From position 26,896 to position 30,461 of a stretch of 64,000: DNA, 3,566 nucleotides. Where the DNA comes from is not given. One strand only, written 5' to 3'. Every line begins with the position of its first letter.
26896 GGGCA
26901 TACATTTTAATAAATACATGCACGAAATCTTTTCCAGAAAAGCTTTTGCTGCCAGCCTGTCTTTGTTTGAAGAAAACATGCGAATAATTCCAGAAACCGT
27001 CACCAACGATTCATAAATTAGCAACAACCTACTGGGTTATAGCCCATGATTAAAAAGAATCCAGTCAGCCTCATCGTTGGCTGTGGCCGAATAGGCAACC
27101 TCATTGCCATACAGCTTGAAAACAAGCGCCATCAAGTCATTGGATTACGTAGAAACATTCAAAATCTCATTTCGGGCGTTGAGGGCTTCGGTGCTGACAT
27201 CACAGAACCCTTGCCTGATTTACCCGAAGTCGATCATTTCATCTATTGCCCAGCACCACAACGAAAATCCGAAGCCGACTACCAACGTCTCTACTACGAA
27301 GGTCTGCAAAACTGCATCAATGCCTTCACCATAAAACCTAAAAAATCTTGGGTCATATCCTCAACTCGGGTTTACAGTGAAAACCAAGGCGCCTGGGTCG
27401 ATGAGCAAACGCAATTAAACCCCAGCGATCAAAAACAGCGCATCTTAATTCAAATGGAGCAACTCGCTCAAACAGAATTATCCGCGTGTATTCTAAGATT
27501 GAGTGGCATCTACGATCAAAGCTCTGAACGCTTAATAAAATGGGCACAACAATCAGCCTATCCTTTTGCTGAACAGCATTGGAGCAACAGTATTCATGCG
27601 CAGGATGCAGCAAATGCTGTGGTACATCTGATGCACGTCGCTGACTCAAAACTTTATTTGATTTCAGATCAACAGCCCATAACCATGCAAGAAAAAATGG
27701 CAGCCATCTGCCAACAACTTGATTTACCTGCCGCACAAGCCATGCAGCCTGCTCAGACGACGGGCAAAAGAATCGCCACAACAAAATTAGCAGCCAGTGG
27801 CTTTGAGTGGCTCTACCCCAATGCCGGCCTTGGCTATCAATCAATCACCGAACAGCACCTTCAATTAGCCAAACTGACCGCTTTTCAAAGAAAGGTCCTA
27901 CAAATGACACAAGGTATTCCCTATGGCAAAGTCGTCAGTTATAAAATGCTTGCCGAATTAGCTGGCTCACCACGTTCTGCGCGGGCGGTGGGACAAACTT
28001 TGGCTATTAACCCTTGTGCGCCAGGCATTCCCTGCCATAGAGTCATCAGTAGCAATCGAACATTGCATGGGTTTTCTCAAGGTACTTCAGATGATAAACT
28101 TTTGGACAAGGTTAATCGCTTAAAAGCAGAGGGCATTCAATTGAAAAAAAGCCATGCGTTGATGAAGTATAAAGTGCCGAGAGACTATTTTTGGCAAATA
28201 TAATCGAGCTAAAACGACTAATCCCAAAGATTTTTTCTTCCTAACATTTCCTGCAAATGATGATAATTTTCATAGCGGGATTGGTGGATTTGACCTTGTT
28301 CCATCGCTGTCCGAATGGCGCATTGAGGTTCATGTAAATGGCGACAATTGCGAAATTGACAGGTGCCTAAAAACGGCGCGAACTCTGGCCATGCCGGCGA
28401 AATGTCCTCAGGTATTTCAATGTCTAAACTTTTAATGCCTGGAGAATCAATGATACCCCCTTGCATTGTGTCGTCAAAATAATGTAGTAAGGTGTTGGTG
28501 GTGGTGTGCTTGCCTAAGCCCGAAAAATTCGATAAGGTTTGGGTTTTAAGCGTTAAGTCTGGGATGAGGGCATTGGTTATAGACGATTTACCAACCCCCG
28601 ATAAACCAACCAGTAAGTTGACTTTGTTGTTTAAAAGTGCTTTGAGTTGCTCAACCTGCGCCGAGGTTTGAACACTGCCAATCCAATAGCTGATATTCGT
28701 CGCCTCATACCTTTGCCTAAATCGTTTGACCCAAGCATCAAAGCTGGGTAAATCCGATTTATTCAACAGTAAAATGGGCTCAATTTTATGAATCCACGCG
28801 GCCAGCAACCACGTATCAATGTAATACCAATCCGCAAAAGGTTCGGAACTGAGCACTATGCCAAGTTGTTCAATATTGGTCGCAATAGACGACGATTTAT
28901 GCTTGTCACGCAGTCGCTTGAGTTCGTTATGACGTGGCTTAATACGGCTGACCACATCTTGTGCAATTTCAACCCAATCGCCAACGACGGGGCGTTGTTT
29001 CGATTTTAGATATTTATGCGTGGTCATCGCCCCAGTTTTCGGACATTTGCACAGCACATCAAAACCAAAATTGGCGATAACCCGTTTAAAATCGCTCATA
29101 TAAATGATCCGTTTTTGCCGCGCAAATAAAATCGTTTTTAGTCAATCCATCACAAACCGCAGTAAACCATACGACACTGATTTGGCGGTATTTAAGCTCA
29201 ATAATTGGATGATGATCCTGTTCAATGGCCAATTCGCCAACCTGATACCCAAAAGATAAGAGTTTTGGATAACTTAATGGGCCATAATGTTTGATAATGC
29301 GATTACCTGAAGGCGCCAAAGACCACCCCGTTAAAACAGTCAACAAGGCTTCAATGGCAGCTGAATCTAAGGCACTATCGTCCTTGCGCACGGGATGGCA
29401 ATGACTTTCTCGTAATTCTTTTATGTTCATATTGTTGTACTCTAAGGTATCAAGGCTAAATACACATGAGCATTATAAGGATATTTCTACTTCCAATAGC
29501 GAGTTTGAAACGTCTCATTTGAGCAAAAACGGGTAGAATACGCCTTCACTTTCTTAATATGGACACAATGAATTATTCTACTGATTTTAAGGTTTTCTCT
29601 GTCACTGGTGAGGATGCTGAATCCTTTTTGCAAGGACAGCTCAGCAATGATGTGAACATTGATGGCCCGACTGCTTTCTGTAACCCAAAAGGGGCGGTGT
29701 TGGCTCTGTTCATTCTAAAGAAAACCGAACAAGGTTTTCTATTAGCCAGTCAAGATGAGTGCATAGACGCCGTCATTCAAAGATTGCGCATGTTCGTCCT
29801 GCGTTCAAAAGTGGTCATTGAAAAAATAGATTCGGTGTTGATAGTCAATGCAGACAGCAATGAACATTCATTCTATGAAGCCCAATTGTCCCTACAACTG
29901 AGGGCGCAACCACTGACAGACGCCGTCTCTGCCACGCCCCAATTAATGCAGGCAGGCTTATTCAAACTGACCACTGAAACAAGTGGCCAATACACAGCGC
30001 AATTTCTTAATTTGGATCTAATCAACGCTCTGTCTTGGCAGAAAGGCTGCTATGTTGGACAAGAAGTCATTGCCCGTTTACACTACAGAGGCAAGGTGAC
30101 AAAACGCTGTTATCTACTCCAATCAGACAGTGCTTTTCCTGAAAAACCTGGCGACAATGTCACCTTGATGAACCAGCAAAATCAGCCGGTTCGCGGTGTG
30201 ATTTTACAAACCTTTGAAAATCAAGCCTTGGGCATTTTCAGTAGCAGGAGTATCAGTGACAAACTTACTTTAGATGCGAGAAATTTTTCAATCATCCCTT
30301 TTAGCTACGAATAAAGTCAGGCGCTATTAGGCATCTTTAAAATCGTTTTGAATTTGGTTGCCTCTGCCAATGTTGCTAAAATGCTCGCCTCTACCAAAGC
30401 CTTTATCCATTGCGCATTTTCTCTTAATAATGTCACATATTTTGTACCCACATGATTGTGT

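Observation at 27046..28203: Single ORF fusing a Rossmann NAD(P)-binding domain to a catalytically intact MGMT (Ogt-like) C-terminal domain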

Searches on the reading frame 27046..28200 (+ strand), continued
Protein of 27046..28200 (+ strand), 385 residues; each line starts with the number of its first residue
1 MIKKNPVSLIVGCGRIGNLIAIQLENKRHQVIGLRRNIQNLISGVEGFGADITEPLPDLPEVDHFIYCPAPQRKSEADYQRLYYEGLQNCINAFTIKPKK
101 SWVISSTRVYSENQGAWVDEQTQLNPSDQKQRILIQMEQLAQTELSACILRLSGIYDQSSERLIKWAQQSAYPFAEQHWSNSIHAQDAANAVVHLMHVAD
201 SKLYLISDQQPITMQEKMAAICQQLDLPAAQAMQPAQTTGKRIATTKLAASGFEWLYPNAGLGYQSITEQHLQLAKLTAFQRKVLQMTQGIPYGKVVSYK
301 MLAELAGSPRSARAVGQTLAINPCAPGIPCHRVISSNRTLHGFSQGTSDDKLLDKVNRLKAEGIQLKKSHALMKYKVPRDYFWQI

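Call 70: search_protein_families(library=padloc, proteins=[window:27046-28200:+, P0125, P0126, P0136], max_evalue=0.01)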
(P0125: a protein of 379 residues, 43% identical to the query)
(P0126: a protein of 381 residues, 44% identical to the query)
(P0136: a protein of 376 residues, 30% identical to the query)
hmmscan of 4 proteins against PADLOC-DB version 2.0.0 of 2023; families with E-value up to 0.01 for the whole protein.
window:27046-28200:+ (385 aa): 0 families

P0125 (379 aa): 1 family
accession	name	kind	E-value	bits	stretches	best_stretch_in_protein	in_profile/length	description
PDLC03783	Drt8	-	0.0037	14.7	0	75-95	147-166/493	DRT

P0126 (381 aa): 0 families

P0136 (376 aa): 0 families

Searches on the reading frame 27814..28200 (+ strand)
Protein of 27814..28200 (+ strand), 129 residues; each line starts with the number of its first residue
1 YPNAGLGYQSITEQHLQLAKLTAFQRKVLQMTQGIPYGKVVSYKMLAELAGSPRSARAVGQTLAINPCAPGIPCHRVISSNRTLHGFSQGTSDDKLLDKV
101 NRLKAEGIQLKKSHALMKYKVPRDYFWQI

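Call 3: search_protein_families(library=pfam, proteins=[window:27841-28200:+], max_evalue=1)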
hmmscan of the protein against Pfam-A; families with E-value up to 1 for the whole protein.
window:27841-28200:+ (120 aa): 1 family
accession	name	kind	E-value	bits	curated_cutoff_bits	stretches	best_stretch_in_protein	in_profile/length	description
PF01035.26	DNA_binding_1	-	3.6e-26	91.2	27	1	14-98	1-80/81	6-O-methylguanine DNA methyltransferase, DNA binding domain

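Call 4: search_protein_families(library=ncbifam, proteins=[window:27841-28200:+], max_evalue=1)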
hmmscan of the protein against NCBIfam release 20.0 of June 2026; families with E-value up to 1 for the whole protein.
window:27841-28200:+ (120 aa): 5 families
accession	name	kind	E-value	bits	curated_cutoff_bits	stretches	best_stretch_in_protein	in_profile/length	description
TIGR00589.1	ogt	superfamily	5.2e-23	80.9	46.4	1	13-88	1-76/80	methylated-DNA--[protein]-cysteine S-methyltransferase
NF011964.0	PRK15435.1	equivalog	1.4e-16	60.5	345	1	11-86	267-342/354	bifunctional DNA-binding transcriptional regulator/O6-methylguanine-DNA methyltransferase Ada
NF007626.0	PRK10286.1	equivalog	3.9e-16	59.6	192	1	12-86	86-160/171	methylated-DNA--[protein]-cysteine S-methyltransferase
NF041132.1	DNA_protcyst_Mta_Thcoc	equivalog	7.2e-11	42.2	250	1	5-76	83-153/169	methylated-DNA--protein-cysteine methyltransferase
NF003022.0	PRK03887.1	equivalog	4e-10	39.8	164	1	5-92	83-168/175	methylated-DNA--protein-cysteine methyltransferase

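Call 30: find_homologous_proteins(query=window:27814-28200:+, max_evalue=0.001)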
Query seq(129 aa) (129 aa): 27 proteins with E <= 0.001 among 44 candidates.
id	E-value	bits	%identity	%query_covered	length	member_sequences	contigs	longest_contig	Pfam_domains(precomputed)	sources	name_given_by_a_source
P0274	3.7e-18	84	66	45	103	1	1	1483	PF01035.27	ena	-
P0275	5.0e-18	83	52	70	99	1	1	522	PF01035.27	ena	-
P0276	4.6e-17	80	52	68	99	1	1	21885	PF01035.27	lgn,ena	-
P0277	5.8e-16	77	55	64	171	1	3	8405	PF02870.22,PF01035.27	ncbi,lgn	ncbi:MAG: methylated-DNA--[protein]-cysteine S-methyltransferase [Fidelibacterota bacterium]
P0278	3.3e-15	74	45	79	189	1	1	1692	PF01035.27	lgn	-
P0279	6.3e-15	73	44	79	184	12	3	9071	PF01035.27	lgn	-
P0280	1.8e-14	72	46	75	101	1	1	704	PF01035.27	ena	-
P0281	1.9e-14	72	55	55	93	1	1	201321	PF01035.27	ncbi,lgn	-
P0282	3.8e-14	71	49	60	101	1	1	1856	PF01035.27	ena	-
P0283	6.8e-14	70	53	58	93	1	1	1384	PF01035.27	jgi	-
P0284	8.3e-14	70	43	81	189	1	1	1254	PF01035.27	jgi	jgi:O-6-methylguanine DNA methyltransferase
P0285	1.9e-13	68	43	81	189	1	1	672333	PF01035.27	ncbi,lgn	-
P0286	3.9e-13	67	44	76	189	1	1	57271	PF01035.27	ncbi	-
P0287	8.1e-13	66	51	69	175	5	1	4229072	PF01035.27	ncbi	-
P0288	1.3e-12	66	52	61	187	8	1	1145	PF01035.27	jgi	-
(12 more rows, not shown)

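Call 67: find_encoding_contigs(protein=P0276, flank=4000, max_places=2)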
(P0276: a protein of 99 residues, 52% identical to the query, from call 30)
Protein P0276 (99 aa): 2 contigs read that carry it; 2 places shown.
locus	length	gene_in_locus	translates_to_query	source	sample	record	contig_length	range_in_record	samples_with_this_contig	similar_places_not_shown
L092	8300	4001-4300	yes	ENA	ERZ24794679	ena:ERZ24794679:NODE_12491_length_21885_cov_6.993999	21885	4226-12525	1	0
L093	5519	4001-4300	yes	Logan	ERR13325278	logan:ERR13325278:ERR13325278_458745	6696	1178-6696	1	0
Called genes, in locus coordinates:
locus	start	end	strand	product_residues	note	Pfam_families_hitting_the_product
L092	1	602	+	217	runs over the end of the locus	PF02223:Thymidylate_kin, PF13521:AAA_28 (weak)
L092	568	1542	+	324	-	PF13177:DNA_pol3_delta2, PF00004:AAA (weak)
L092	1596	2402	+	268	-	PF04468:PSP1, PF28472:PSP1_3rd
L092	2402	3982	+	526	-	PF00133:tRNA-synt_1, PF01406:tRNA-synt_1e (weak), PF09334:tRNA-synt_1g, PF00133:tRNA-synt_1, PF19303:Anticodon_3 (weak)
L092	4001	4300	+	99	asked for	PF01035:DNA_binding_1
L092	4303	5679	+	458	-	PF01026:TatD_DNase, PF04055:Radical_SAM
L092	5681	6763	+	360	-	PF02517:Rce1-like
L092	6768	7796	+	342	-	PF01008:IF-2B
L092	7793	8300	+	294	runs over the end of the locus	PF00586:AIRS, PF02769:AIRS_C (weak)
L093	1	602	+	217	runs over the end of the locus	PF02223:Thymidylate_kin, PF13521:AAA_28 (weak)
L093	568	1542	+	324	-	PF13177:DNA_pol3_delta2, PF00004:AAA (weak)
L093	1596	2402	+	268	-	PF04468:PSP1, PF28472:PSP1_3rd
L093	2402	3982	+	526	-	PF00133:tRNA-synt_1, PF01406:tRNA-synt_1e (weak), PF09334:tRNA-synt_1g, PF00133:tRNA-synt_1, PF19303:Anticodon_3 (weak)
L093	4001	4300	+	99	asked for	PF01035:DNA_binding_1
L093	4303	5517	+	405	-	?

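Call 68: find_encoding_contigs(protein=P0281, flank=4000, max_places=2)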
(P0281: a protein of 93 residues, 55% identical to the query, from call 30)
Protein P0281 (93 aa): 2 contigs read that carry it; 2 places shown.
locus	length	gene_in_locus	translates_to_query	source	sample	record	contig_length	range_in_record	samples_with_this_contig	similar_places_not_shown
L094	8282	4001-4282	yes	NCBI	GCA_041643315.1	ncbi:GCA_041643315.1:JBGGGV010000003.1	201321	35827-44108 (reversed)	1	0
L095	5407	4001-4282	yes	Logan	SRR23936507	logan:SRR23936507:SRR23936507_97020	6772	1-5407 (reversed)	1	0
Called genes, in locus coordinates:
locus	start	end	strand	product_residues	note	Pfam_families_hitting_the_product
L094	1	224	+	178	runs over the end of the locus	PF04390:LptE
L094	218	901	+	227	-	PF21694:DNA_pol3_delta_C (faint)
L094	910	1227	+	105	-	-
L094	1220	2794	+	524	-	PF03023:MurJ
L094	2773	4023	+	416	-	PF01541:GIY-YIG, PF27096:UvrC_M, PF02151:UVR, PF08459:UvrC_RNaseH_dom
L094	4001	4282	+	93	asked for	PF01035:DNA_binding_1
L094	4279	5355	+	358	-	PF00437:T2SSE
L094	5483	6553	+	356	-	PF03462:PCRF, PF00472:RF-1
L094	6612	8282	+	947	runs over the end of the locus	PF07517:SecA_DEAD, PF01043:SecA_PP_bind, PF21090:P-loop_SecA, PF07516:SecA_SW, PF02810:SEC-C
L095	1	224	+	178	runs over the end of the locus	PF04390:LptE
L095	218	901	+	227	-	PF21694:DNA_pol3_delta_C (faint)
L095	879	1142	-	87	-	PF01649:Ribosomal_S20p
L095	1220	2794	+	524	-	PF03023:MurJ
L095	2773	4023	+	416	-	PF01541:GIY-YIG, PF27096:UvrC_M, PF02151:UVR, PF08459:UvrC_RNaseH_dom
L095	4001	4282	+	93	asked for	PF01035:DNA_binding_1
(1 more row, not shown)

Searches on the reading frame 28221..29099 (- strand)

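Call 69: search_protein_families(library=ncbifam, proteins=[window:28221-29099:-], max_evalue=0.00001)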
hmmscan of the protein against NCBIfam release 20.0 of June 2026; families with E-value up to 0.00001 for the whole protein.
window:28221-29099:- (293 aa): 4 families
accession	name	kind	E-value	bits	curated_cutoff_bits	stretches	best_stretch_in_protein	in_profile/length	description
NF008931.0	PRK12288.1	equivalog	3.1e-61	207.4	360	1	47-286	92-333/347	small ribosomal subunit biogenesis GTPase RsgA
TIGR00157.1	TIGR00157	equivalog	1.5e-55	188.4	100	1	38-284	2-247/247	ribosome small subunit-dependent GTPase A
NF008932.0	PRK12289.1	equivalog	4.8e-34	118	483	1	31-287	53-303/363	small ribosomal subunit biogenesis GTPase RsgA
TIGR03597.1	GTPase_YqeH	equivalog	2.9e-07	30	297.4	1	113-223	106-216/361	ribosome biogenesis GTPase YqeH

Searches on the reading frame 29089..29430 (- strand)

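Call 69: search_protein_families(library=ncbifam, proteins=[window:29089-29430:-], max_evalue=0.00001)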
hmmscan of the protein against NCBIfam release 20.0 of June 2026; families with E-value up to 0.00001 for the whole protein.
window:29089-29430:- (114 aa): 4 families
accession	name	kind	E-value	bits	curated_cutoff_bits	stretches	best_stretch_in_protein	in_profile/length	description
NF002019.0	PRK00823.1-4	equivalog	5.3e-25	87.8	137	1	3-113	4-114/116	4a-hydroxytetrahydrobiopterin dehydratase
NF002016.0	PRK00823.1-1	equivalog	7.7e-20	71.1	133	1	4-111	2-111/113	4a-hydroxytetrahydrobiopterin dehydratase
NF002017.0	PRK00823.1-2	equivalog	5.9e-13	48.7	80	1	19-110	3-92/94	4a-hydroxytetrahydrobiopterin dehydratase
NF002018.0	PRK00823.1-3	equivalog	1.7e-09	37.6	108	1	20-111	5-96/98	4a-hydroxytetrahydrobiopterin dehydratase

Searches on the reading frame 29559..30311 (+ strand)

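Call 69: search_protein_families(library=ncbifam, proteins=[window:29559-30311:+], max_evalue=0.00001)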
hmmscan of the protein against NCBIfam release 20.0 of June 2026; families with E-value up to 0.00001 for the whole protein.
window:29559-30311:+ (251 aa): 2 families
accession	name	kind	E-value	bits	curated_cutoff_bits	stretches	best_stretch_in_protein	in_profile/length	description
NF007110.0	PRK09559.1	equivalog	5.8e-22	78.1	219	2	131-218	195-282/327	tRNA-modifying protein YgfZ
TIGR03317.2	CAF17_like_YgfZ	equivalog_domain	3.3e-21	75.8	49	1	131-219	7-96/113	CAF17-like 4Fe-4S cluster assembly/insertion protein YgfZ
